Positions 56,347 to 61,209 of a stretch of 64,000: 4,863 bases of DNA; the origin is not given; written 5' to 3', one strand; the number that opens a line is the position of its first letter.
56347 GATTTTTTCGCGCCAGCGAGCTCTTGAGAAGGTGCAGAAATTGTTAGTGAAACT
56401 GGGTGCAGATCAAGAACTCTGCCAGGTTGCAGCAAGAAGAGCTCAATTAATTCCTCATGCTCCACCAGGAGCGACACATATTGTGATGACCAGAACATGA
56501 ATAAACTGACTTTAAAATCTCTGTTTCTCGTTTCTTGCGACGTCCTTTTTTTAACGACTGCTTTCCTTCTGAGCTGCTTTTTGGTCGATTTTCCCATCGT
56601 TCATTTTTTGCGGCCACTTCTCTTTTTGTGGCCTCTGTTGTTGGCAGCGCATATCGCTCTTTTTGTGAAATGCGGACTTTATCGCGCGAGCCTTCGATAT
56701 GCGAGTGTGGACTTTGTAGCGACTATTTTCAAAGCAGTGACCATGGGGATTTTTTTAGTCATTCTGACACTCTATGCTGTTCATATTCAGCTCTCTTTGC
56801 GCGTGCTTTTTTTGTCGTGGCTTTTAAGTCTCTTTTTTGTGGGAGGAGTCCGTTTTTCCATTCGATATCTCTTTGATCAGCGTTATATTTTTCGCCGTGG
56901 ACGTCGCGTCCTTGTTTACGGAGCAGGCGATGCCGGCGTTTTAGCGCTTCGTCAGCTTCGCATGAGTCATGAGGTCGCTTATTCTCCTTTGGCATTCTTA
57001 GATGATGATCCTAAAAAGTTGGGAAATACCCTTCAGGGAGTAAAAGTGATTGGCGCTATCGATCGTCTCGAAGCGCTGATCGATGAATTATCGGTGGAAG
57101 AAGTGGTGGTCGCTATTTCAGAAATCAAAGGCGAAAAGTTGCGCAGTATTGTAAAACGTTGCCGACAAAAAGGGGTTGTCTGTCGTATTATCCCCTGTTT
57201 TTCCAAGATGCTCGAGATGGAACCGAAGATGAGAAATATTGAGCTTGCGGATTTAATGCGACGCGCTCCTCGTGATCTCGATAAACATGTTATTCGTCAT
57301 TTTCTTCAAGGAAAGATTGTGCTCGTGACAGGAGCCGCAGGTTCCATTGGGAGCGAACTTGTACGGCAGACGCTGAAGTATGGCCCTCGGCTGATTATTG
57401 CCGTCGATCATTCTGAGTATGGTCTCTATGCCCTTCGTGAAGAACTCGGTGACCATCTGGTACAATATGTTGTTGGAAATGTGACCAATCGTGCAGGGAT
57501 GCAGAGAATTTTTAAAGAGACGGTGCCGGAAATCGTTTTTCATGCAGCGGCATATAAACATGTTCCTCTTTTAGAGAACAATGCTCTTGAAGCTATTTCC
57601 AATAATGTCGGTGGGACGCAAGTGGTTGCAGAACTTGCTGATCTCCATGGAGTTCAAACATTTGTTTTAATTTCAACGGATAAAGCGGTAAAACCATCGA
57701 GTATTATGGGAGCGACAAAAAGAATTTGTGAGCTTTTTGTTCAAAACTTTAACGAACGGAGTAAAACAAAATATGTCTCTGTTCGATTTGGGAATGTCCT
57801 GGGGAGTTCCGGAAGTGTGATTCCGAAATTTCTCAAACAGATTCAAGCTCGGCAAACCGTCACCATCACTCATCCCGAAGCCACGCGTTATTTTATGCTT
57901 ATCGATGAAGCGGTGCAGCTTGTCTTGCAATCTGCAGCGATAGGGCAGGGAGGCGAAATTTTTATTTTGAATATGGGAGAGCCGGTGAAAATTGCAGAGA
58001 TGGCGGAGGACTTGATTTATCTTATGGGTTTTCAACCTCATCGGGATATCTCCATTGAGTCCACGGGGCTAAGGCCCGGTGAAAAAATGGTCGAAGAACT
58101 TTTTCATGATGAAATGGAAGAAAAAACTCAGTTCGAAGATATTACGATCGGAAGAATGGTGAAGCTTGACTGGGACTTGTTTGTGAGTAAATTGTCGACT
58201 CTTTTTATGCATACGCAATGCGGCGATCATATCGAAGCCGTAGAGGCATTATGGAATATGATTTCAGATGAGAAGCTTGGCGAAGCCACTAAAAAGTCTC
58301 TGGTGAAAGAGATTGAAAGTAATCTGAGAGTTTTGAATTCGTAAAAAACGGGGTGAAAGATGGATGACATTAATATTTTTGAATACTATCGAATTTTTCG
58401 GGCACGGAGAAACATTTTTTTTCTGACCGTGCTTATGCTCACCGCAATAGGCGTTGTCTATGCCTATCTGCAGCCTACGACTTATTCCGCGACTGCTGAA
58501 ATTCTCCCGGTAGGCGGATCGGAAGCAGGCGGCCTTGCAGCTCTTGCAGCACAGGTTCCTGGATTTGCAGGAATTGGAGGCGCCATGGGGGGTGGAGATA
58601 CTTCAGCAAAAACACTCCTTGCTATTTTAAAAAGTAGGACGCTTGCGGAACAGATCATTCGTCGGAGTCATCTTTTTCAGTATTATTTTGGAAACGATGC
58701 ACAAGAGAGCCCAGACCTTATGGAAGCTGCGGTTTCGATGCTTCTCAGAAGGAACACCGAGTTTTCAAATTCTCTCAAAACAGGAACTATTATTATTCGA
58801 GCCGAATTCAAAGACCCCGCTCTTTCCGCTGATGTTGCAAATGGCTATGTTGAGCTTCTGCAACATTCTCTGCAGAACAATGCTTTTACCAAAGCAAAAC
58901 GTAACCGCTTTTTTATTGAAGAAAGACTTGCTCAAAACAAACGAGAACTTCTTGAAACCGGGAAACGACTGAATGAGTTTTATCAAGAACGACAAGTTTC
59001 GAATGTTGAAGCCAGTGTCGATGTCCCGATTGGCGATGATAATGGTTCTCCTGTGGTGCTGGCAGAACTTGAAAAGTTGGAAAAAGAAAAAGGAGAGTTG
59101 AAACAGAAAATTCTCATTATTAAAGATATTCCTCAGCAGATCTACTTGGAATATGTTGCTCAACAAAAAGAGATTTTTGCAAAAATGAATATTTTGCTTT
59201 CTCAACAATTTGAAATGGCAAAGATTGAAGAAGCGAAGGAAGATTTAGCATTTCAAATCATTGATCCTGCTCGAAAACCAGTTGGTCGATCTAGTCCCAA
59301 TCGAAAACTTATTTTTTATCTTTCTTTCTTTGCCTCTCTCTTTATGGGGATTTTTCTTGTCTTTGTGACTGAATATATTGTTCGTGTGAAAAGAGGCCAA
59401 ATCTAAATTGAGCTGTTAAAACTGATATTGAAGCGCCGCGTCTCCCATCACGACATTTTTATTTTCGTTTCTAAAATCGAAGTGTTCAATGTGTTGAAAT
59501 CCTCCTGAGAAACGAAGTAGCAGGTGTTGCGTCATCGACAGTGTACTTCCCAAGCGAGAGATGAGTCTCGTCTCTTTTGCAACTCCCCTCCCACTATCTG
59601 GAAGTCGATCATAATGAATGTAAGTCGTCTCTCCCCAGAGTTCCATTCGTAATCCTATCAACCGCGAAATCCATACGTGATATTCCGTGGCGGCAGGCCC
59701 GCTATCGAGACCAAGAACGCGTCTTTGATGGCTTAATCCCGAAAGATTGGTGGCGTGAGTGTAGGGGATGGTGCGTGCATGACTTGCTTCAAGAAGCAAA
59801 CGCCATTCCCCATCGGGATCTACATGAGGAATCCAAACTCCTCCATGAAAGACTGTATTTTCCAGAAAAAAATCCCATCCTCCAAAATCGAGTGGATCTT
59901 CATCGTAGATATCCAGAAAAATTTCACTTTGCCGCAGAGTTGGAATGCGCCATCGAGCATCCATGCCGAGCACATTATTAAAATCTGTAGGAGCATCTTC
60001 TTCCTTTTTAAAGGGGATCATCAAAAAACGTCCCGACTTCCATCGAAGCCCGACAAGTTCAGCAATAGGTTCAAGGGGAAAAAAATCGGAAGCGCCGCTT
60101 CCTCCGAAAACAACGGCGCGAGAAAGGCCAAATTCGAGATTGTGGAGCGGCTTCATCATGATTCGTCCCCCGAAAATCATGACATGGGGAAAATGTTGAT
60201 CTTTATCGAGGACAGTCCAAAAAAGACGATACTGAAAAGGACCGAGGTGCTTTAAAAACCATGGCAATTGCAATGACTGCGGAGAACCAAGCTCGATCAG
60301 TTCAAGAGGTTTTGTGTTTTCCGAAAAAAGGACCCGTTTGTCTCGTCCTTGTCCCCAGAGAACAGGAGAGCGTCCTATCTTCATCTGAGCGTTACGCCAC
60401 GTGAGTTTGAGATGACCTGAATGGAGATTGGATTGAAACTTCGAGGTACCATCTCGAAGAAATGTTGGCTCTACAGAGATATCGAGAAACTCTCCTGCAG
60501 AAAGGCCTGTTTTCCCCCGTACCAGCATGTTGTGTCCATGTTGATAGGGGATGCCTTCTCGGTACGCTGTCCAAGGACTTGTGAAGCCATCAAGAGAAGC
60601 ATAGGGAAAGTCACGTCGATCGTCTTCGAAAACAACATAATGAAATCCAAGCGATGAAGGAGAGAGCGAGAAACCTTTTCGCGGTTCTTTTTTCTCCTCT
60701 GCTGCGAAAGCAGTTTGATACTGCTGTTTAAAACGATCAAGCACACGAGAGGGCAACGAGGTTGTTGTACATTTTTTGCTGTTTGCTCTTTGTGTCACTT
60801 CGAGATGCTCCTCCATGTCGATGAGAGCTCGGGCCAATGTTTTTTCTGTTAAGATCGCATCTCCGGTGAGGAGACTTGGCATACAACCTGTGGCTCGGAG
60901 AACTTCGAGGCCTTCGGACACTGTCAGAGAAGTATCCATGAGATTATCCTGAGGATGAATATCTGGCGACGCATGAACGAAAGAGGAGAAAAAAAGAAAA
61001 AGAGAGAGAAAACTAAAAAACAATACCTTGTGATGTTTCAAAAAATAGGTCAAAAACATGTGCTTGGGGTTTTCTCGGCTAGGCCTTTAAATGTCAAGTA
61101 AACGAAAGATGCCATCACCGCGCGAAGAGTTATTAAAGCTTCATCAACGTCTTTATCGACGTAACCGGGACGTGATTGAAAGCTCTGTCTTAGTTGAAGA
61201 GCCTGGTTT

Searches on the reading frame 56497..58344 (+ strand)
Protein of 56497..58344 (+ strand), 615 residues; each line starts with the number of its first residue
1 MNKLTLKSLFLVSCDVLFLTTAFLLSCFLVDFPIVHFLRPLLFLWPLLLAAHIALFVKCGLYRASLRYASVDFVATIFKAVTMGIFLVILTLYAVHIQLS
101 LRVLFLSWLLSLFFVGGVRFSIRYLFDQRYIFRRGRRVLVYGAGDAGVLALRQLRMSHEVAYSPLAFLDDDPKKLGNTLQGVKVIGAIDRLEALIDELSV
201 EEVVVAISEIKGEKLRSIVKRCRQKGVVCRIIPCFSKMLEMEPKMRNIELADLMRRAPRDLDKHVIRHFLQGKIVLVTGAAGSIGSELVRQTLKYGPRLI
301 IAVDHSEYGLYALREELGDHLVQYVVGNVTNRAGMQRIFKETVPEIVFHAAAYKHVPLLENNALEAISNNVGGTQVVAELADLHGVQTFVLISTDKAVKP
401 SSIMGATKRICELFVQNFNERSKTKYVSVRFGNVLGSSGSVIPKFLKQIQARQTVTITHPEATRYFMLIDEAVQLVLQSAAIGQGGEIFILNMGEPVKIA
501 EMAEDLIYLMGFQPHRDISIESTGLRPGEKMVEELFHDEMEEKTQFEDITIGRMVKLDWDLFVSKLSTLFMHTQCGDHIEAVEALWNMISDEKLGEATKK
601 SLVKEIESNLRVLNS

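Call 33: search_protein_families(library=pfam, proteins=[window:56497-58344:+], max_evalue=0.0001)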
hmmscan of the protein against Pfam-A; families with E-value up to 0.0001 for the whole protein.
window:56497-58344:+ (615 aa): 8 families
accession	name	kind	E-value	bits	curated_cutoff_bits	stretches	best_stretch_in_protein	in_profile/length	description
PF02719.21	Polysacc_synt_2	-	7.7e-107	357.3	20.2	1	275-551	1-290/293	Polysaccharide biosynthesis protein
PF01370.27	Epimerase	-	8.6e-28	97.8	20.9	1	275-486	1-234/240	NAD dependent epimerase/dehydratase family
PF16363.11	GDP_Man_Dehyd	-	2.8e-16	60.3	27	1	276-504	1-260/332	GDP-mannose 4,6 dehydratase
PF13727.12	CoA_binding_3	-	1.5e-15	58.1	25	1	60-233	4-175/175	CoA-binding domain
PF04321.23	RmlD_sub_bind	-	3e-15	56.5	27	1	275-458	3-176/287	RmlD substrate binding domain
PF01073.25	3Beta_HSD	-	2e-08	34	22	1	276-401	1-123/280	3-beta hydroxysteroid dehydrogenase/isomerase family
PF00106.31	adh_short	-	2.6e-07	30.7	26.6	1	273-346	1-75/195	short chain dehydrogenase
PF13460.12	NAD_binding_10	-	8.1e-05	23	27.2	0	279-399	1-103/184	NAD(P)H-binding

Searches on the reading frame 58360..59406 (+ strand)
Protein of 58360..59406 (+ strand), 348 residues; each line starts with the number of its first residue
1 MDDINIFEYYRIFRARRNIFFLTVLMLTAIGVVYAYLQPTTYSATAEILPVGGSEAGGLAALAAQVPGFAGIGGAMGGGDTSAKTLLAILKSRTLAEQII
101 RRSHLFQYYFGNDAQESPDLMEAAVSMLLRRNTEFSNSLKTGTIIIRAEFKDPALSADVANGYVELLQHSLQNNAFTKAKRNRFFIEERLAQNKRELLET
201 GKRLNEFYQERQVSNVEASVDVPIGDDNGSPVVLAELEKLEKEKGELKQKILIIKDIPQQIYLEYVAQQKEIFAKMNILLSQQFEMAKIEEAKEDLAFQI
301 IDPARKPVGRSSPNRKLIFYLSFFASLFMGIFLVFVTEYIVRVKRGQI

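Call 33: search_protein_families(library=pfam, proteins=[window:58360-59406:+], max_evalue=0.0001)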
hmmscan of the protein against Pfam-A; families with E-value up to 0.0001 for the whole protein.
window:58360-59406:+ (348 aa): 2 families
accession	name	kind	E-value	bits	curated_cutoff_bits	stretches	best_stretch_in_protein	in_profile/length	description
PF02706.20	Wzz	-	5.4e-11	43.1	25.5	1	2-101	1-89/91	Chain length determinant protein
PF13807.11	GNVR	-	8.5e-05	22.8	27.7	0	268-336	15-79/82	G-rich domain on putative tyrosine kinase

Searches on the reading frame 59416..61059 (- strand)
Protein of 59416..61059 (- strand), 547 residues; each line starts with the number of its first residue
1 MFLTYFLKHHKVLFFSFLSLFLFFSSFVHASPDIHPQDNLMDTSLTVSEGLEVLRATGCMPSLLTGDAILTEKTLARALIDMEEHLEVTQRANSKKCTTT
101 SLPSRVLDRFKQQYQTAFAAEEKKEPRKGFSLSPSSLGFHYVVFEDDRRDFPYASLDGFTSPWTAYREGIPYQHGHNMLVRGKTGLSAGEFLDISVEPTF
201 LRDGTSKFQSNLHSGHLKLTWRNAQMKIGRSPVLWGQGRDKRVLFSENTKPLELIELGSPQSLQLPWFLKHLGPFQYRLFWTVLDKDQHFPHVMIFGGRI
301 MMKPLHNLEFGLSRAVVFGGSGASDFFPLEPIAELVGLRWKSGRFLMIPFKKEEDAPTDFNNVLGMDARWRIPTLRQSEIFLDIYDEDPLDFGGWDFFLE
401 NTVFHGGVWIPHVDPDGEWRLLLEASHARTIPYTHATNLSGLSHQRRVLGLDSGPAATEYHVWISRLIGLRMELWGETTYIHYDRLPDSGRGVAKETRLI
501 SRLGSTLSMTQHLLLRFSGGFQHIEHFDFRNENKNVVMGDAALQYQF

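Call 33: search_protein_families(library=pfam, proteins=[window:59416-61059:-], max_evalue=0.0001)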
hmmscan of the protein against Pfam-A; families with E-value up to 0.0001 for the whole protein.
window:59416-61059:- (547 aa): 1 family
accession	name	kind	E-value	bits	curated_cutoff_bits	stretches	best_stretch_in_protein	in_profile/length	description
PF14052.12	Caps_assemb_Wzi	-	1.3e-45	156.6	30.1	1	157-535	13-389/392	Capsule assembly protein Wzi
